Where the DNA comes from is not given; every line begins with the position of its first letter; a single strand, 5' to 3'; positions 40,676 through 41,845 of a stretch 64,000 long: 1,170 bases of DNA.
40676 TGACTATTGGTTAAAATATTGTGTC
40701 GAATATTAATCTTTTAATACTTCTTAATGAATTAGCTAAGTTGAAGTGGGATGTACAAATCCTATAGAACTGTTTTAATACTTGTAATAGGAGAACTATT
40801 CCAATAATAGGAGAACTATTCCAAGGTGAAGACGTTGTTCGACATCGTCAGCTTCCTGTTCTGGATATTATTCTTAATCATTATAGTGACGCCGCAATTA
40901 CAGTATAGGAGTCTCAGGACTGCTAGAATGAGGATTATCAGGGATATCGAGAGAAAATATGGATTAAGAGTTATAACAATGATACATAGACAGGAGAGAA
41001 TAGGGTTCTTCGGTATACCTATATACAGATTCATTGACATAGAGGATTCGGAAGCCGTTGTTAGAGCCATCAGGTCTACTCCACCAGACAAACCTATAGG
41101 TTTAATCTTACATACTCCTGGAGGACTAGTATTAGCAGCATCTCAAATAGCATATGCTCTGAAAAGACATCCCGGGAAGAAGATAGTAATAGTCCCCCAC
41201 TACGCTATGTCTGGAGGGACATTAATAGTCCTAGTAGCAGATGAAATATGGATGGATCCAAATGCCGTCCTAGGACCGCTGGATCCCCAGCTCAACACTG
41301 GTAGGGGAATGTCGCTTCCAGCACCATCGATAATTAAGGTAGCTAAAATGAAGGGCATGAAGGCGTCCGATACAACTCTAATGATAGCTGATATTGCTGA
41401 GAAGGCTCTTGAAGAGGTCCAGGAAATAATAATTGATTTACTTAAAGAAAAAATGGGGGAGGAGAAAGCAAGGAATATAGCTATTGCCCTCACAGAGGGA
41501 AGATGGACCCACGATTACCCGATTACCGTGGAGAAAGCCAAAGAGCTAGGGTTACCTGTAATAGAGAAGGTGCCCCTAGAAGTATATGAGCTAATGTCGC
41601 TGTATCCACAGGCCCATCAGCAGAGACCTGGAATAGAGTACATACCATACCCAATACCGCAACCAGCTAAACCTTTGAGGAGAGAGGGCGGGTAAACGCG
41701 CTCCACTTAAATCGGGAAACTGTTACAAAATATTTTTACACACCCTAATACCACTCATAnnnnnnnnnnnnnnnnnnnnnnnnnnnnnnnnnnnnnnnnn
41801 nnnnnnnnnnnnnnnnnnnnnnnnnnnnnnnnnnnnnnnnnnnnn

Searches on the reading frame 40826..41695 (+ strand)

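Call 45: search_protein_families(library=pfam, proteins=[window:40826-41695:+], max_evalue=0.00001)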
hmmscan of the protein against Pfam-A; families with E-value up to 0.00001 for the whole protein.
window:40826-41695:+ (289 aa): 2 families
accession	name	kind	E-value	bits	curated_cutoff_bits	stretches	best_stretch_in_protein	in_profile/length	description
PF01972.22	SDH_protease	-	9.7e-123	409.2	31.3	1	4-279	7-278/286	ClpP-like SDH-type serine proteinase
PF25145.1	NfeD1b_N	-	2e-10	41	40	1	91-152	34-95/189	NfeD1b, N-terminal domain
